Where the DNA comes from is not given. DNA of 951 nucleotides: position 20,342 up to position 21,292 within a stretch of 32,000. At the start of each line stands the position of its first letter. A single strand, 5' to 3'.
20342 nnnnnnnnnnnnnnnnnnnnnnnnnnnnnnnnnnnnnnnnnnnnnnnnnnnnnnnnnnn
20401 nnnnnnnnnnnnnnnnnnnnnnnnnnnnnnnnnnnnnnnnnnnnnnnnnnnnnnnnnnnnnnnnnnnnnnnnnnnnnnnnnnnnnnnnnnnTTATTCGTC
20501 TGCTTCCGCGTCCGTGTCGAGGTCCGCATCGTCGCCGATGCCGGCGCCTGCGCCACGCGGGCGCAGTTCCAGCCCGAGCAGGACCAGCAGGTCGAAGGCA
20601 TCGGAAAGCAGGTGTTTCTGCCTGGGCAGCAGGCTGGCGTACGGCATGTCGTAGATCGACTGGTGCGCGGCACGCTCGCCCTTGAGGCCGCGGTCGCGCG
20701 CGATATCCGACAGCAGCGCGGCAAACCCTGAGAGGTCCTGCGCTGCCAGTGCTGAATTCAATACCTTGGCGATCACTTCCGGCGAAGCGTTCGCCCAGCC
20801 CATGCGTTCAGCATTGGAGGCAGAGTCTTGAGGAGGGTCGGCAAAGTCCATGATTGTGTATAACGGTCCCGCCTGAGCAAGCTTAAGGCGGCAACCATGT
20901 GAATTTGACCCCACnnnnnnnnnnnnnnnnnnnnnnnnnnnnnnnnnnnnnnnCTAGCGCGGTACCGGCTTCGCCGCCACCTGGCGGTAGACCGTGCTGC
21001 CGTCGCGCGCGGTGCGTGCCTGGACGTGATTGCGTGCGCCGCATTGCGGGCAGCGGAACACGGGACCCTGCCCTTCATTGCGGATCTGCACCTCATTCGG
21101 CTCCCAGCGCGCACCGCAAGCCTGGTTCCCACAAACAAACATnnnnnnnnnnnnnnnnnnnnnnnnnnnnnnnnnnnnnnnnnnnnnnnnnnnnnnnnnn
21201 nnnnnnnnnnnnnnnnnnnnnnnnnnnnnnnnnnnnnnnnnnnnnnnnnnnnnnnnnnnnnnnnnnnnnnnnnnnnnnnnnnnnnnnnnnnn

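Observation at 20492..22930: Candidate uncharacterised stress / TA-like module: divergent small-protein cluster centred on the SOS box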

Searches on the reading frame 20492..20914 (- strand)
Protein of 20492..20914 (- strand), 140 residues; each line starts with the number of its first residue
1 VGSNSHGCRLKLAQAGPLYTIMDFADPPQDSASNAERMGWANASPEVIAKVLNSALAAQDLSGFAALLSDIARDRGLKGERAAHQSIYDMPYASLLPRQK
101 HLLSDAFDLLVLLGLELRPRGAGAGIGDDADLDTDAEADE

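Call 7: search_protein_families(library=pfam, max_evalue=0.1, proteins=[window:20492-20914:-])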
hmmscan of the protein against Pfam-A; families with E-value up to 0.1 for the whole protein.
window:20492-20914:- (140 aa): 0 families

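Call 8: search_protein_families(library=ncbifam, max_evalue=0.1, proteins=[window:20492-20914:-])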
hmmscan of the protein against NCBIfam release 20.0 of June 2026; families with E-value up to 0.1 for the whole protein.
window:20492-20914:- (140 aa): 0 families

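Call 9: list_cluster_members(proteins=[window:20492-20851:-, window:20954-21142:-, window:21234-21467:-, window:21507-21893:-, window:22120-22380:+, window:22424-22930:+, window:23252-23950:+, window:20492-20914:-, window:21507-22040:-])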
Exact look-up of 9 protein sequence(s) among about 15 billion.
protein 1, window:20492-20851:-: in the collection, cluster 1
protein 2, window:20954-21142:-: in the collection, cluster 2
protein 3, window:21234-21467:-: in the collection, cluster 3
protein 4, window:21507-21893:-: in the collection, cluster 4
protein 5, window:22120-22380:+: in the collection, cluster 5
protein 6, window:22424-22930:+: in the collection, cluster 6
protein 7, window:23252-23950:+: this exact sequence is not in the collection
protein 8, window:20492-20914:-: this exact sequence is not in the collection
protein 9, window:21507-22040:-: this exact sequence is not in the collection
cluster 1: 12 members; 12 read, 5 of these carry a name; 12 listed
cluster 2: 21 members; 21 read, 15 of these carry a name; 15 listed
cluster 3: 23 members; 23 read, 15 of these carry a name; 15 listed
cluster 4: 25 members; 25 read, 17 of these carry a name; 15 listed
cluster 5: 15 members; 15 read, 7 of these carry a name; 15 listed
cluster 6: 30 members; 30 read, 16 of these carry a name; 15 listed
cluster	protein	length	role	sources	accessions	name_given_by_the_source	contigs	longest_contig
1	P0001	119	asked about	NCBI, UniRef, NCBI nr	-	-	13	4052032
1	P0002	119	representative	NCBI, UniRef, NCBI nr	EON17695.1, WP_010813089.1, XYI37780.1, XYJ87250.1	hypothetical protein C265_21271 [Cupriavidus sp. GA3-3] | hypothetical protein n=1 Tax=Cupriavidus TaxID=106589 RepID=UPI00033076E9 | hypothetical protein [Cupriavidus sp. GA3-3]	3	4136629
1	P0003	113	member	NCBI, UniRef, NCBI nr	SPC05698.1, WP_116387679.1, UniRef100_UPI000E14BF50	hypothetical protein [Cupriavidus taiwanensis] | hypothetical protein n=1 Tax=Cupriavidus taiwanensis TaxID=164546 RepID=UPI000E14BF50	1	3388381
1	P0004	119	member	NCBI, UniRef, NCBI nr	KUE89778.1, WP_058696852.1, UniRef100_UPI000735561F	hypothetical protein ASL20_05505 [Cupriavidus necator] | hypothetical protein n=1 Tax=Cupriavidus necator TaxID=106590 RepID=UPI000735561F | hypothetical protein [Cupriavidus necator]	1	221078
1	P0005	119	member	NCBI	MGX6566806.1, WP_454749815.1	hypothetical protein [Cupriavidus necator]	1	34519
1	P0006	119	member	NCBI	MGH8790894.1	MAG: hypothetical protein ACREYA_38350 [Cupriavidus necator]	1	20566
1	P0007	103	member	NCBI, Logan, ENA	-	-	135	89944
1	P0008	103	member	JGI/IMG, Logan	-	-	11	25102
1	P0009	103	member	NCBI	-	-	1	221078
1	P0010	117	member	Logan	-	-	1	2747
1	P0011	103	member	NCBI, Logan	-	-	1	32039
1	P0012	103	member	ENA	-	-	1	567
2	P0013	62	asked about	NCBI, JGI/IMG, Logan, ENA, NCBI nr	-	-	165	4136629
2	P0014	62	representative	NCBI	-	-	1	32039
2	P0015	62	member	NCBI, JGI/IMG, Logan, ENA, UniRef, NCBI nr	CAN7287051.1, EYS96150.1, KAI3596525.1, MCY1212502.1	hypothetical protein D9M68_68200 [compost metagenome] | predicted RNA-binding Zn-ribbon protein involved in translation (DUF1610 family) | Uncharacterized protein n=1 Tax=Cupriavidus necator TaxID=106590 RepID=A0A367PQG8_CUPNE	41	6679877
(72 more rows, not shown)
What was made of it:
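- Checked: The six exact protein sequences are gene calls in public Cupriavidus genomes, all named hypothetical except the cupin (call 9).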

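Call 19: find_homologous_proteins(query=window:20492-20851:-, max_evalue=0.001)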
Query window:20492-20851:- (119 aa): 71 proteins with E <= 0.001 among 115 candidates.
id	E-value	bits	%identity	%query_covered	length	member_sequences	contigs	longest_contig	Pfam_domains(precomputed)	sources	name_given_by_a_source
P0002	1.8e-66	240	98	100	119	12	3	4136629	-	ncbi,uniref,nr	ncbi:hypothetical protein C265_21271 [Cupriavidus sp. GA3-3]|uniref:hypothetical protein n=1 Tax=Cup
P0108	2.9e-65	236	97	100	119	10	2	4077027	-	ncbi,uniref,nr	ncbi:hypothetical protein JJQ59_06895 [Cupriavidus necator]|uniref:Uncharacterized protein n=1 Tax=C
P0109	4.9e-64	232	96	100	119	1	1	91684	-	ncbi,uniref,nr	ncbi:conserved hypothetical protein [Cupriavidus necator]|uniref:Uncharacterized protein n=1 Tax=Cup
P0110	4.2e-63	229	94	100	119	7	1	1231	-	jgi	-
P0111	1.2e-57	211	89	93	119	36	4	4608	-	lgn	-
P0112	1.2e-57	211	92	89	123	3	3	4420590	-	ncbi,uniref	ncbi:hypothetical protein [Cupriavidus necator]|uniref:hypothetical protein n=1 Tax=Cupriavidus neca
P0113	1.5e-56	208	90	97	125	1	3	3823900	-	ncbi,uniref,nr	ncbi:hypothetical protein Tamer19_19090 [Cupriavidus sp. TA19]|uniref:hypothetical protein n=1 Tax=u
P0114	2.7e-54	200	89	96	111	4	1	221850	-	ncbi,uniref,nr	ncbi:hypothetical protein [Cupriavidus lacunae]|uniref:Uncharacterized protein n=1 Tax=Cupriavidus l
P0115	4.2e-54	200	83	100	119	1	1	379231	-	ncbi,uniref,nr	ncbi:hypothetical protein [Cupriavidus necator]|uniref:hypothetical protein n=1 Tax=Cupriavidus neca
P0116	4.2e-54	200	98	72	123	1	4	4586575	-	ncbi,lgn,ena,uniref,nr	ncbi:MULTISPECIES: hypothetical protein [Cupriavidus]|uniref:Uncharacterized protein n=1 Tax=Cupriav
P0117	4.3e-54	200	98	72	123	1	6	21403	-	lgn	-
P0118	2.2e-53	197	98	72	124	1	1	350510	-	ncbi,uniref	ncbi:hypothetical protein ACIP1U_08625 [Cupriavidus sp. NPDC089707]|uniref:hypothetical protein n=1 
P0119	4.3e-53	196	97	72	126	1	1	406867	-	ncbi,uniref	ncbi:hypothetical protein [Cupriavidus oxalaticus]|uniref:hypothetical protein n=1 Tax=Cupriavidus o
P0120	2.6e-52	194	85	99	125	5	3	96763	-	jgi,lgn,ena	-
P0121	8.5e-48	179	96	70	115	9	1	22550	-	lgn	-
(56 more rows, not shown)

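Call 21: search_solved_structures(query=A2, max_evalue=10, show_alignments=3)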
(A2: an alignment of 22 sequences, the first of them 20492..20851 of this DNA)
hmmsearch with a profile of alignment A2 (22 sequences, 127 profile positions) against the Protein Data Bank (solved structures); distinct sequences matched with E-value up to 10: 3.
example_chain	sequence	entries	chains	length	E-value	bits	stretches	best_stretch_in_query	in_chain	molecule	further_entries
6xr2_A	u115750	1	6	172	0.079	16.1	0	31-56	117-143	dTor_3x57R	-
8fbi_A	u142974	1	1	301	0.39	13.9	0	11-39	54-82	KWOCA_39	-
5cwo_A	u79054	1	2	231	0.4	13.8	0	11-39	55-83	Designed helical repeat protein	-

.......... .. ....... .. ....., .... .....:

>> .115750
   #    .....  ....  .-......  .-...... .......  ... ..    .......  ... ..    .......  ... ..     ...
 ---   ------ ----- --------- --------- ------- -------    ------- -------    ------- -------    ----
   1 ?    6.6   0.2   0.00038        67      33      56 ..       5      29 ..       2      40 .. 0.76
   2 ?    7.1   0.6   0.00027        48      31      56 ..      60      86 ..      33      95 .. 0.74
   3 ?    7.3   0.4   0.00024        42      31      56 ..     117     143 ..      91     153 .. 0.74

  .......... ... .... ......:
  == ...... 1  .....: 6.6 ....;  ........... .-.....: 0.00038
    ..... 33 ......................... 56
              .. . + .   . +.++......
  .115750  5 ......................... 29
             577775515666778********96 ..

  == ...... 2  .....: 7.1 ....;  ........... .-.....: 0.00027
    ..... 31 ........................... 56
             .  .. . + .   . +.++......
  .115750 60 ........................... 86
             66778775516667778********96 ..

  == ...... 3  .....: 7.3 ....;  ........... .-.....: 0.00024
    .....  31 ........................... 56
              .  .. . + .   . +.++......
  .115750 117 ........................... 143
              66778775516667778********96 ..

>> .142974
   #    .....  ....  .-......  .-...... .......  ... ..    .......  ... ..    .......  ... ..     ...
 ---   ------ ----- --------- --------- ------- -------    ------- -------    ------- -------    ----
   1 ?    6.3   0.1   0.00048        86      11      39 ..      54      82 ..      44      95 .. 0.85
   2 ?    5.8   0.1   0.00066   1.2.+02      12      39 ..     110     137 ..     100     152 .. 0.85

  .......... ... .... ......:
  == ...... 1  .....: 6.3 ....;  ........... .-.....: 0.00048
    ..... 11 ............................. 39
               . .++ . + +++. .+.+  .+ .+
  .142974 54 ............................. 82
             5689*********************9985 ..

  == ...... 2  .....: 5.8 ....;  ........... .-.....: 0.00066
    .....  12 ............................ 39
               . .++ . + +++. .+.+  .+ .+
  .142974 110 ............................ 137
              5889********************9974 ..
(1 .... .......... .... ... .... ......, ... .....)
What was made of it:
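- A profile search of the PDB finds only designed helical repeats (call 21).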

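Call 22: search_protein_families(library=pfam, alignment_id=A2, max_evalue=10)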
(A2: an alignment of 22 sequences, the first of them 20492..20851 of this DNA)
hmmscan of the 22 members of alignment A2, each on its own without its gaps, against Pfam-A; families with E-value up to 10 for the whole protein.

A. member 1, window:20492-20851:- (119 aa): 1 family
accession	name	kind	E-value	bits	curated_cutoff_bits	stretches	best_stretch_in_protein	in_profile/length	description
PF21716.3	dnstrm_HI1420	-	0.082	13.2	27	1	23-56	13-46/90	Probable addiction module antidote protein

B. families by the number of members that match (of 22 scanned): 2 families
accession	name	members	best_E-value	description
PF21716.3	dnstrm_HI1420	10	0.053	Probable addiction module antidote protein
PF00368.23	HMG-CoA_red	1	0.4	Hydroxymethylglutaryl-coenzyme A reductase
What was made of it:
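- On Type II toxin-antitoxin system (HigBA / dnstrm_HI1420 type): There is no NCBIfam hit (calls 8, 22).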

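Call 29: search_protein_families(library=padloc, max_evalue=0.1, proteins=[window:20492-20851:-])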
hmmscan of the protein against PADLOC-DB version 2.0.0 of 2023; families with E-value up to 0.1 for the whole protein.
window:20492-20851:- (119 aa): 0 families

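Call 30: search_protein_families(library=phrogs, max_evalue=0.1, proteins=[window:20492-20851:-])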
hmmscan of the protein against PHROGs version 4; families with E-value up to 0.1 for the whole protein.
window:20492-20851:- (119 aa): 1 family
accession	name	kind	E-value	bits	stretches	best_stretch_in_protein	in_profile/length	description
phrog_4268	-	transcription regulation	0.014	16.6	1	23-57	16-50/96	transcriptional repressor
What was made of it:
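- p119 has faint similarity to an antidote family and to a phage repressor PHROG (calls 22, 30). Sub-threshold hits to PF21716 and to a repressor PHROG fall on the same residues, 23-57 (calls 22, 30).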

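Call 58: predict_structure(alignment_id=A2)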
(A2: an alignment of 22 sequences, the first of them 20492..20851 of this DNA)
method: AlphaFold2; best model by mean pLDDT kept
length: 119 residues; sequences in the alignment: 22
mean_pLDDT: 56.9   pTM: 0.41
mean pLDDT of the five models: 56.9, 56.1, 55.8, 54.5, 52.4
residues with pLDDT >= 90: 0; 70-90: 25; 50-70: 51; < 50: 43
segments of 3 or more residues with pLDDT < 50: 1-16, 59-63, 98-119
pLDDT, mean of each block of 10 residues (from residue 1): 41 52 71 70 72 61 52 56 65 55 42 44
secondary structure, 60 per line:
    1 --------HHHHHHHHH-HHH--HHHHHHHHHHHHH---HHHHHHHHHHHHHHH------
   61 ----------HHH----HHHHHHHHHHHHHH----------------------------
elements in order: H9-17 H24-36 H40-54 H78-91
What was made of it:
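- Closest known: PF21716 / TIGR02684 'dnstrm_HI1420' addiction-module antidote family. Same: Faint similarity over residues 23-56, with similar length and helical content (calls 22, 58).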

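Call 62: fold_search(model_id=the predicted structure, library=pdb)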
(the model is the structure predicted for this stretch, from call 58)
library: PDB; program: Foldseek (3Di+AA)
matches with E <= 10: 102; with E <= 0.001: 0
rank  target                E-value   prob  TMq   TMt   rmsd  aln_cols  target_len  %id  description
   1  7e40_B                2.5e+00  0.10  0.24  0.11  17.2        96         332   14  Mechanism of Phosphate Sensing and Signaling Revealed by Rice SPX1-PHR2 Complex Structure (released 2021-11-10)
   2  8gac                  2.6e+00  0.13  0.27  0.29  11.0        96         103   16  Crystal structure of a high affinity CTLA-4 binder (released 2024-08-21)
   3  7dmf                  2.9e+00  0.25  0.34  0.23   6.0        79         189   15  A de novo protein that rigidly extends the structure of tVHS-like domain in tepsin with a new designed domain (released 2021-12-08)
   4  6hu9_f                2.9e+00  0.13  0.29  0.33  11.2       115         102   13  III2-IV2 mitochondrial respiratory supercomplex from S. cerevisiae (released 2018-12-26)
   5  9jm8_A                4.1e+00  0.20  0.30  0.48   5.0        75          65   13  Crystal structure of de novo designed light-responsive heterodimer 7 (LRD-7) (released 2025-08-27)
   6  2cpt_MODEL_1_A        4.1e+00  0.08  0.24  0.24  18.4       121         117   13  Solution structure of MIT domain from human SKD1 (released 2005-11-19)
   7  2a9u_B                4.3e+00  0.10  0.29  0.28  13.6       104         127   15  Structure of the N-terminal domain of Human Ubiquitin carboxyl-terminal hydrolase 8 (USP8) (released 2005-08-16)
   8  5ods_C                4.6e+00  0.16  0.31  0.08   8.9        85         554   16  Structure of a phosphoprotein-protein complex (released 2018-03-14)
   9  5ods_A                5.1e+00  0.12  0.32  0.08   8.8        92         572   16  Structure of a phosphoprotein-protein complex (released 2018-03-14)
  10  8qd8_A                5.1e+00  0.08  0.25  0.09  11.8        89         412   16  Wdyg1p in complex with 1,3-Dihydroxynaphthalene (released 2024-03-13)
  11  8qda_B                5.1e+00  0.08  0.24  0.09  11.8        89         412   16  Wdyg1p Ser256DHA (PMSF) (released 2024-03-13)
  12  2dl1_MODEL_1_A        5.1e+00  0.07  0.27  0.27  18.5       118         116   11  Solution structure of the MIT domain from human Spartin (released 2006-10-14)
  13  4a1s_A                5.1e+00  0.06  0.24  0.12  11.0        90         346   13  Crystallographic structure of the Pins:Insc complex (released 2012-03-28)
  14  3fnb_A                5.1e+00  0.06  0.23  0.09  12.0        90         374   10  Crystal structure of acylaminoacyl peptidase SMU_737 from Streptococcus mutans UA159 (released 2009-01-06)
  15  9k7u_A                5.4e+00  0.12  0.30  0.28  10.0        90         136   19  Crystal structure of designed zinc-induced heterodimer Heter-Zn2-HEHE-22 (released 2025-10-29)
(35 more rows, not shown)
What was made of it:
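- Tried and rejected: I tried a profile search against PDB sequences (call 21), scans of each orthologue (call 22), an AF2 model (pLDDT 57, call 58) and Foldseek (call 62).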

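Call 88: find_related_loci(query=A2, collection=viral_contigs, flank=5000)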
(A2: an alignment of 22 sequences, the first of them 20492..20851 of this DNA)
Query A2 (119 aa) in viral_contigs; peptide patterns used: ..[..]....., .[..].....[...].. (x = any residue, [..] = any of these).
35 stretches matched a pattern; 1 encode a relative of the query (tblastn E <= 1e-3); 1 distinct loci.
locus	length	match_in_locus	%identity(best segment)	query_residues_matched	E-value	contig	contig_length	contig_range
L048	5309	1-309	72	1-99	9e-44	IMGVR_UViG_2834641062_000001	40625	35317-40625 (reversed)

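Call 99: search_dna_similar(query=window:20492-20851:-, collection=plasmids, mode=protein, max_evalue=10, max_rows=30)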
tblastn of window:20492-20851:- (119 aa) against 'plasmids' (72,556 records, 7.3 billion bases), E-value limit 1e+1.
Records with a match: 2; places in all: 2; records where one place covers at least 80% of the query: 0.
Best place of each record, by identity: 80-90% 1; <60% 1.
By first word of the organism name: Cupriavidus 1; Pseudomonas 1.
By predicted mobility (MOB-suite, as given by PLSDB): non-mobilizable 1; mobilizable 1.
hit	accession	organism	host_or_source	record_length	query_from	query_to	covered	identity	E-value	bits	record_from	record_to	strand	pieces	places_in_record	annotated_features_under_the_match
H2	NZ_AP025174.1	Cupriavidus sp. P-10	-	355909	15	70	47%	80.4%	1e-18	87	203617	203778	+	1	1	none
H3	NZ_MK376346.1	Pseudomonas sp.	-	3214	39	66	24%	42.9%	7e+0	33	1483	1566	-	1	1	mobV: MobV family relaxase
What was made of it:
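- Tried and rejected: None gave support, and the model is too poor for the fold search to count either way. tblastn against plasmids found only an unannotated fragment on a Cupriavidus plasmid (call 99).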

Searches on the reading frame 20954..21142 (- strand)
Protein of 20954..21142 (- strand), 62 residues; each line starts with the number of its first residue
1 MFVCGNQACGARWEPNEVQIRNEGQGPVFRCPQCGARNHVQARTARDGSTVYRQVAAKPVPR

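Call 7: search_protein_families(library=pfam, max_evalue=0.1, proteins=[window:20954-21142:-])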
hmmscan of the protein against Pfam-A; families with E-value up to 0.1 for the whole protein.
window:20954-21142:- (62 aa): 15 families
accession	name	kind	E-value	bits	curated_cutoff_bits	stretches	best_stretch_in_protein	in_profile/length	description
PF24463.1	DUF7577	-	0.00083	19.4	28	1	30-39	4-13/27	Domain of unknown function (DUF7577)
PF04606.18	Ogr_Delta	-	0.00096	19.5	26.3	0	30-45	1-16/47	Ogr/Delta-like zinc finger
PF20120.5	DUF6510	-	0.0036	17.6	26.4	1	7-39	30-62/86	Family of unknown function (DUF6510)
PF10122.14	Zn_ribbon_Com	-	0.0037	17.1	22.9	1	30-44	26-40/52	Mu-like prophage protein Com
PF25206.1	DUF7836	-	0.0045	17.3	26.7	1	8-47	12-51/59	Domain of unknown function (DUF7836)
PF23451.1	Zn_ribbon_PaaD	-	0.011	15.8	27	1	19-53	5-37/53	PaaD zinc beta ribbon domain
PF07754.17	HVO_2753_ZBP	-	0.013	15.7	33.2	1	19-53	7-41/46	Small zinc finger protein HVO_2753-like, Zn-binding pocket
PF23783.1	Zn_ribbon_TiaS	-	0.027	14.6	27.3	1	23-40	14-31/41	TiaS C-terminal zinc ribbon domain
PF14952.11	zf-tcix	-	0.027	14.5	31.2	0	30-41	12-23/42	Putative treble-clef, zinc-finger, Zn-binding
PF14354.12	Lar_restr_allev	-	0.056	14.1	28.6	0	4-52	9-47/58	Restriction alleviation protein Lar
PF02591.20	Zn_ribbon_9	-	0.058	14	29.1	0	20-36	17-31/33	C4-type zinc ribbon domain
PF12647.12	RNHCP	-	0.058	13.8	24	1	7-43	44-81/90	RNHCP domain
PF24029.1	DUF7340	-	0.08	13.2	27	0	31-52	9-28/62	Domain of unknown function (DUF7340)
PF01096.23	Zn_ribbon_TFIIS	-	0.081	13.2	21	0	29-52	1-28/39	Transcription factor S-II (TFIIS)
PF09723.15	Zn_ribbon_8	-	0.084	13.3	34.4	0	7-37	9-35/41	Zinc ribbon domain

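Call 8: search_protein_families(library=ncbifam, max_evalue=0.1, proteins=[window:20954-21142:-])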
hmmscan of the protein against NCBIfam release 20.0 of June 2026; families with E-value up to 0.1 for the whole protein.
window:20954-21142:- (62 aa): 3 families
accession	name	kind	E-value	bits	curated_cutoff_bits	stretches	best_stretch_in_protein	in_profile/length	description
NF011481.0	PRK14890.1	equivalog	0.00046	20.2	61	1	18-53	17-52/61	putative Zn-ribbon RNA-binding protein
TIGR04104.1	cxxc_20_cxxc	subfamily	0.028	14.8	45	1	8-47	5-44/93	TIGR04104 family putative zinc finger protein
NF003161.0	PRK04136.1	equivalog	0.035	13.7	54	1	31-46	17-32/49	50S ribosomal protein L40e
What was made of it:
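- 20954..21142 (-): p62: a CxxxxC...CxxC zinc-ribbon protein (pI 9.7). In other species it carries a variable Lys/Pro/Ala-rich basic tail. Only sub-threshold zinc-ribbon hits (calls 7, 8).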

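Call 29: search_protein_families(library=padloc, max_evalue=0.1, proteins=[window:20954-21142:-])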
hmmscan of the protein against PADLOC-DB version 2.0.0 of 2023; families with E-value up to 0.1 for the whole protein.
window:20954-21142:- (62 aa): 0 families

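Call 30: search_protein_families(library=phrogs, max_evalue=0.1, proteins=[window:20954-21142:-])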
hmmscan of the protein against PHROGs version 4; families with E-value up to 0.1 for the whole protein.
window:20954-21142:- (62 aa): 4 families
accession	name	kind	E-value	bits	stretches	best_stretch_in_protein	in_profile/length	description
phrog_6417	-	other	0.028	15.3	1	30-45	29-44/68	translational regulator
phrog_10675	-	unknown function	0.065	14.5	1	8-39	10-42/98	-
phrog_2834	-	unknown function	0.076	13.9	0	23-53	44-73/78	-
phrog_36973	-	unknown function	0.077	13.7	0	2-18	33-49/53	-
